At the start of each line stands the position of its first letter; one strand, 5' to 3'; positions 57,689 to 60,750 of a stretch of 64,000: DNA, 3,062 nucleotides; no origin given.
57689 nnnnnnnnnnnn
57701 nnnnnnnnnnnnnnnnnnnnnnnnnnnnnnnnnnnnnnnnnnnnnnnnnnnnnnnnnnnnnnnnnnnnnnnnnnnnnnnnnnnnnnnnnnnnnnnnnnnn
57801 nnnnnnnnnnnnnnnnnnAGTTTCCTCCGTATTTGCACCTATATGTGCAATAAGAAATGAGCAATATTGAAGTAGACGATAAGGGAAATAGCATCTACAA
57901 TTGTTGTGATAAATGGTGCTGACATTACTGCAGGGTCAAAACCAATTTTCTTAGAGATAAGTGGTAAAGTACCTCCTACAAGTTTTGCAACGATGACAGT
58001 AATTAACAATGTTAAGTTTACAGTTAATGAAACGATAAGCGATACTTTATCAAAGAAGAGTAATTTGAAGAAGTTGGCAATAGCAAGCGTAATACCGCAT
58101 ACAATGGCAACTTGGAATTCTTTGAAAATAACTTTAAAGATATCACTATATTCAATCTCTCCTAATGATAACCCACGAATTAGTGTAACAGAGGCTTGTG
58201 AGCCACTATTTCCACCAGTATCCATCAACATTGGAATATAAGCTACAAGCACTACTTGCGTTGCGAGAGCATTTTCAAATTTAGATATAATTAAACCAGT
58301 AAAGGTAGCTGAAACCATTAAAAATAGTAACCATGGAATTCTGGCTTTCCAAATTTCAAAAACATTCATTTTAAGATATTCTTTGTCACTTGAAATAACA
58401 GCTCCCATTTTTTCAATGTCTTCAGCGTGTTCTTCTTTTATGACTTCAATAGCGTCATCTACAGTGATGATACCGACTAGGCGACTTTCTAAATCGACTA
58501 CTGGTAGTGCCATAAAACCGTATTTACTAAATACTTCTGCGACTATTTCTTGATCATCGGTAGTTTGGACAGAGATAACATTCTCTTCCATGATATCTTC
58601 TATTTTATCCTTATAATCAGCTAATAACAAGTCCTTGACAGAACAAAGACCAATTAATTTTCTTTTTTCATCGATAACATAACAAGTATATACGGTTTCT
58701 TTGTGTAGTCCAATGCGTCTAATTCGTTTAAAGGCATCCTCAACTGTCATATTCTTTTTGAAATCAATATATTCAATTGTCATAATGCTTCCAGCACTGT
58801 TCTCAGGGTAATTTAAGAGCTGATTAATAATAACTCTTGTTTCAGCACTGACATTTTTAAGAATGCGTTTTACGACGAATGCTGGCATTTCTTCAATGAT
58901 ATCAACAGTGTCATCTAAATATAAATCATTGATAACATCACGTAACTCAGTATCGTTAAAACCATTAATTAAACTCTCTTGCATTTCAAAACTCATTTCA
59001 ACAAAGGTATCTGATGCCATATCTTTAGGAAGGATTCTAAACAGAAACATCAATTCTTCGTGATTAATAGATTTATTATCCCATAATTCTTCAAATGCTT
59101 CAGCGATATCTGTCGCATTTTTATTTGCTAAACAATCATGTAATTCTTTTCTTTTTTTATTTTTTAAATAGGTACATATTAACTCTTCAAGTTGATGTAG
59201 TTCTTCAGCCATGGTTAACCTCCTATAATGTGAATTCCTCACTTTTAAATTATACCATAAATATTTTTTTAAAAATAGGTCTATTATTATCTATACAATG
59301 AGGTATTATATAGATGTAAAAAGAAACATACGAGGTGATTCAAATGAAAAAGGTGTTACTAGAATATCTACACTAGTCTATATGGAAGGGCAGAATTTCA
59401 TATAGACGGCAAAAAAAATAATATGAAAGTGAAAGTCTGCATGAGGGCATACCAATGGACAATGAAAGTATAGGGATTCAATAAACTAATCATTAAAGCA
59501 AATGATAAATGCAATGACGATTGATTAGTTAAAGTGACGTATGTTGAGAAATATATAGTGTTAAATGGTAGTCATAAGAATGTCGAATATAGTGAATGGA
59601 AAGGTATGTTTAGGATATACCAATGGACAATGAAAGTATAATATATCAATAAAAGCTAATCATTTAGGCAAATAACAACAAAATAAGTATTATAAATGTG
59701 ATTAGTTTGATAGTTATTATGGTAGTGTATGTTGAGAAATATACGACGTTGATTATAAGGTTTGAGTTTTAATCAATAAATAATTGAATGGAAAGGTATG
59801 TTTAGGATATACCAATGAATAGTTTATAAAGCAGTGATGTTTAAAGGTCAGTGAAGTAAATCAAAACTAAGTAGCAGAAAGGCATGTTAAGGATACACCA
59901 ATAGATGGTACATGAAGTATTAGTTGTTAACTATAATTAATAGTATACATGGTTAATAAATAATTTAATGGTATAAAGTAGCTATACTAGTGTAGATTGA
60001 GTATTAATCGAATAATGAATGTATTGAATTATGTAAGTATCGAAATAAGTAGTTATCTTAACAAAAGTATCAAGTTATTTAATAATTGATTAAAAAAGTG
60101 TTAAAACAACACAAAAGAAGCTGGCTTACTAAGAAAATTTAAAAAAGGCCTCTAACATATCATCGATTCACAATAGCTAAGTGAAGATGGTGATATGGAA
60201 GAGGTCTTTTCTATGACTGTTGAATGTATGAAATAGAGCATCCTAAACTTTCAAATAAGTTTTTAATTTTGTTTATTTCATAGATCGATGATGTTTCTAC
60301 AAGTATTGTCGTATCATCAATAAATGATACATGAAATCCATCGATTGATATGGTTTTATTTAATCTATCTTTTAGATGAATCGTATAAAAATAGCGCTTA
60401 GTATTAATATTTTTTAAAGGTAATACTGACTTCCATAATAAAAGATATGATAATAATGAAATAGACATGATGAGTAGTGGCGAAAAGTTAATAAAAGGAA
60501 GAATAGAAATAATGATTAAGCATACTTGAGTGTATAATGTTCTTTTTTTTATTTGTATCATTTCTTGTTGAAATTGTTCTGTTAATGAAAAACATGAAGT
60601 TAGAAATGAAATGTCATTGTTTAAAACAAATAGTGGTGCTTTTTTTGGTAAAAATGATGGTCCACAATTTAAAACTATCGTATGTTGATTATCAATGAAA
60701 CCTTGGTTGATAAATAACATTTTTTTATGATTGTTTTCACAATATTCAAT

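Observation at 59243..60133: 0.9-kb ORF-free, repeat-structured spacer between the dead ATPase gene and mgtE: candidate large structured RNA or sRNA/micro-ORF cluster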

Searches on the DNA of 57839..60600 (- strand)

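Call 3: search_rna_families(source=window, start=58800, end=60600, threshold=evalue, max_evalue=10, show_alignments=4)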
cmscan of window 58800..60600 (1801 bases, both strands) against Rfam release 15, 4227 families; matches with E-value up to 10: 10.
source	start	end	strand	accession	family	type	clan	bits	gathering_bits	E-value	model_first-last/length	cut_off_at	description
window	60267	60392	-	RF01584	snoR03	Gene; snRNA; snoRNA; HACA-box;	-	25.9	80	1.6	1-163/163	no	small nucleolar RNA snoR03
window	59162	59250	-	RF00213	snoR38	Gene; snRNA; snoRNA; CD-box;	-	21.9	45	2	1-91/91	no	Small nucleolar RNA R38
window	60246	60326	-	RF00537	snoMe28S-Am2634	Gene; snRNA; snoRNA; CD-box;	-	20.8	50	2.6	1-97/97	no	Small nucleolar RNA Me28S-Am2634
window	59836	59867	-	RF01362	CRISPR-DR49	Gene; CRISPR;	-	20.6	41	2.1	1-47/47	no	CRISPR RNA direct repeat element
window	60279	60370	+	RF00327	snoZ194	Gene; snRNA; snoRNA; CD-box;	-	19.5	50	5.3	1-108/108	no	Small nucleolar RNA Z194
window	60289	60352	-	RF00002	5_8S_rRNA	Gene; rRNA;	CL00112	16.2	42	0.2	1-154/154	no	5.8S ribosomal RNA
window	58862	58951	-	RF00581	SNORD12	Gene; snRNA; snoRNA; CD-box;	CL00044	16.1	43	9.4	1-90/90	no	Small nucleolar SNORD12/SNORD106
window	60159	60197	+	RF01759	sucC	Cis-reg;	-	15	50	9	1-70/70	no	sucC RNA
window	60590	60600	-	RF00180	REN-SRE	Cis-reg;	-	14.3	41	2.9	27-37/37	5'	Renin stability regulatory element (REN-SRE)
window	58996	59125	+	RF01673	PhrS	Gene; sRNA;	-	10.6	37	9.9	1-212/212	no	PhrS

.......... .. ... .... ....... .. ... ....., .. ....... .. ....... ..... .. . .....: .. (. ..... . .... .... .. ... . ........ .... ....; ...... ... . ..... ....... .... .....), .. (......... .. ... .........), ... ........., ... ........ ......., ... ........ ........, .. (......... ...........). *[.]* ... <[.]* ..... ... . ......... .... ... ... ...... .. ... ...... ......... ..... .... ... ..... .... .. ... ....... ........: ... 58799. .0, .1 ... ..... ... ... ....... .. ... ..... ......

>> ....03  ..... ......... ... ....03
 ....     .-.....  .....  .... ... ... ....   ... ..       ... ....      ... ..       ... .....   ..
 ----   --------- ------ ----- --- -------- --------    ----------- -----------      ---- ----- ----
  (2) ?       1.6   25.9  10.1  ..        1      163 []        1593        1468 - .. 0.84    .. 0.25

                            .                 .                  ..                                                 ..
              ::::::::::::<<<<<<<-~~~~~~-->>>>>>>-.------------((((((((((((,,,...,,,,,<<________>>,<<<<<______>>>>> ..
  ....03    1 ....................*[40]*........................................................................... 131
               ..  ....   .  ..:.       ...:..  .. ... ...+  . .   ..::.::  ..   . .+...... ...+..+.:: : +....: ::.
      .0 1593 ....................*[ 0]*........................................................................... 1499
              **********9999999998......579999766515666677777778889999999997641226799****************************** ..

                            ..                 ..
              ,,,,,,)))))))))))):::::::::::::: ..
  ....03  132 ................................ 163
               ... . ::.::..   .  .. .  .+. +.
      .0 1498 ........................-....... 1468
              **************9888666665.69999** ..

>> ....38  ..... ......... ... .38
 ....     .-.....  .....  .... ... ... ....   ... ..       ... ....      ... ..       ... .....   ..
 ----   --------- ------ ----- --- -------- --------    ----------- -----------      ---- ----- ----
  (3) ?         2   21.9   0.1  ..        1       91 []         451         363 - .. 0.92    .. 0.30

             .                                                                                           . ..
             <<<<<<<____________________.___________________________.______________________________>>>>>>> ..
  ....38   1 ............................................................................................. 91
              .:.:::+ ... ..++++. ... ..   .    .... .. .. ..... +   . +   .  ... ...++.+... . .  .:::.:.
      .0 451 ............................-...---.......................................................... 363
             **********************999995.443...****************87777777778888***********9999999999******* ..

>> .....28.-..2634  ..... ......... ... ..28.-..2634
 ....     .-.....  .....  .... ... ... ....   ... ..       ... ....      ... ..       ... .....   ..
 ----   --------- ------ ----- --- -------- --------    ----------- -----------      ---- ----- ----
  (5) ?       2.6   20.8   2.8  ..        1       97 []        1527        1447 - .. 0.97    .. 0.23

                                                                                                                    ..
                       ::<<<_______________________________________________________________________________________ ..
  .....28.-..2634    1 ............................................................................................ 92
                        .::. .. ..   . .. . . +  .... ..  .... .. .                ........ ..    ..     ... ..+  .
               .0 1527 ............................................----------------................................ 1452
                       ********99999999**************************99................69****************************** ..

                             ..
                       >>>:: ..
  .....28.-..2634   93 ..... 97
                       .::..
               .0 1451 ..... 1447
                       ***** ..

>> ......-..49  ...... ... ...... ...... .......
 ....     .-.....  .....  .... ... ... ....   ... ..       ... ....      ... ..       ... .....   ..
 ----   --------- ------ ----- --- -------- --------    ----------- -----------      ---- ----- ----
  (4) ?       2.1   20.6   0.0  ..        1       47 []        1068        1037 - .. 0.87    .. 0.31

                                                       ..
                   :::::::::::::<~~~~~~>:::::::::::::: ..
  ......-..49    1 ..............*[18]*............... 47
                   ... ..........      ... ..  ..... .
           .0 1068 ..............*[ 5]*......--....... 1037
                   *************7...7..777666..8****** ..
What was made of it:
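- On Large structured ncRNAs in Rfam (OLE, GOLLD, HEARO, ROOL, raiA): cmscan of both strands at E<=10 returned only chance snoRNA- and CRISPR-type hits far below their gathering scores (call 3).
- On RsaC-like repeat-bearing metal-linked sRNA: No Rfam hit of any sRNA family (call 3).
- Closest known: RsaC of Staphylococcus aureus, a long sRNA linked to the mntABC manganese transporter. Different: There is no sequence or Rfam similarity (call 3).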

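Call 41: search_rna_families(source=L093, start=5250, end=6010, threshold=evalue, max_evalue=10)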
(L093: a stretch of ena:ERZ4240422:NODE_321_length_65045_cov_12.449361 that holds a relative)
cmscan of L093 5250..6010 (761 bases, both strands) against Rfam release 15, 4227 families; matches with E-value up to 10: 1.
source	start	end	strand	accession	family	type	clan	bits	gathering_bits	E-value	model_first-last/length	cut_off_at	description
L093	5453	5516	+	RF00331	snoZ169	Gene; snRNA; snoRNA; CD-box;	-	16.5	55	8.9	1-69/69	no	Small nucleolar RNA Z169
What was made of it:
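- On M-box riboswitch (RF00380): No hit at E<=10 in window 58800-60600 or in L093 5250-6010 (calls 3, 41).
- Closest known: M-box. Different: There is no model match (calls 3, 41).
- No Rfam match at E<=10 on either strand (calls 3, 41).
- Tried and rejected: Rfam at permissive thresholds on the window gap and on L093: nothing (calls 3, 41).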
